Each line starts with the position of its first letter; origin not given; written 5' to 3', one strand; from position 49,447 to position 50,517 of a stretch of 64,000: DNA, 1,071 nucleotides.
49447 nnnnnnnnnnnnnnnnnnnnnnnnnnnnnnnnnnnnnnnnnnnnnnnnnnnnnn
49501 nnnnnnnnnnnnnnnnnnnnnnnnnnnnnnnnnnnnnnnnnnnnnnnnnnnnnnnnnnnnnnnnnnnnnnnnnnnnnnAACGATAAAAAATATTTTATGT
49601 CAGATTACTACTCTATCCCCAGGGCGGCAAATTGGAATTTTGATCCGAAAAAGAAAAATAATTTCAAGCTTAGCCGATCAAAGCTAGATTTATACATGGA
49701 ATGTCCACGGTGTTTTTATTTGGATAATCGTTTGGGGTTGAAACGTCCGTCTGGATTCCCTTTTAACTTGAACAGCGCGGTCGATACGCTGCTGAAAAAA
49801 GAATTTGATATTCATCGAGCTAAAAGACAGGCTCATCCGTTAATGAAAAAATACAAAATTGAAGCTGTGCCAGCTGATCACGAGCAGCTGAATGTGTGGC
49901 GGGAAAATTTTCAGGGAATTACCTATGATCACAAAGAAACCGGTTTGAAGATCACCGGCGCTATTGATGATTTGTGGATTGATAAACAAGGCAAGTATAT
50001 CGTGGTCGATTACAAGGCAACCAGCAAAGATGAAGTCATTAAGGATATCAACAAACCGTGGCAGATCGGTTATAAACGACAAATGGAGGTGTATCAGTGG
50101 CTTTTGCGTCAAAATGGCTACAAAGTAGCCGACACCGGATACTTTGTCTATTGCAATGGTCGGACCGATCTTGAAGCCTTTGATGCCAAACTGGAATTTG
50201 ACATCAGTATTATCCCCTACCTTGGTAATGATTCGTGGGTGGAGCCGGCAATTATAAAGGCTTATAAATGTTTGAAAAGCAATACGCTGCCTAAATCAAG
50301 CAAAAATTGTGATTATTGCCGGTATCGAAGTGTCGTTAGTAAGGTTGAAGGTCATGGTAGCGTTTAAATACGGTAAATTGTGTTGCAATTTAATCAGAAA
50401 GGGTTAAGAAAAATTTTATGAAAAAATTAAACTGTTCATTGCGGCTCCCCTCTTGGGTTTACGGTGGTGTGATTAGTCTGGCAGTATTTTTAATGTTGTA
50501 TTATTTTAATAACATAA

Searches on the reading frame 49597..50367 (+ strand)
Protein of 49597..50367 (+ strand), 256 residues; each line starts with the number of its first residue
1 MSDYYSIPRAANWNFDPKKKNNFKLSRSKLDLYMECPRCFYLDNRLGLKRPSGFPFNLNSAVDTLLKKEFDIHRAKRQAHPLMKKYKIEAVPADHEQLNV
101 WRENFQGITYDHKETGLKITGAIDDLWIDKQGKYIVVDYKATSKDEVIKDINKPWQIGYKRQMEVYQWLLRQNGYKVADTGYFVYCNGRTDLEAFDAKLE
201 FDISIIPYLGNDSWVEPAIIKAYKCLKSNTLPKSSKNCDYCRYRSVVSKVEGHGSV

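Call 64: search_protein_families(library=pfam, proteins=[window:49597-50367:+])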
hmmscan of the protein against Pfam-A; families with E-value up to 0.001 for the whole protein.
window:49597-50367:+ (256 aa): 1 family
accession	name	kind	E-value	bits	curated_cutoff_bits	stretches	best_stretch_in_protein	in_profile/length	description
PF12705.13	PDDEXK_1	-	6.6e-16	59.4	22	1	80-246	90-245/247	PD-(D/E)XK nuclease superfamily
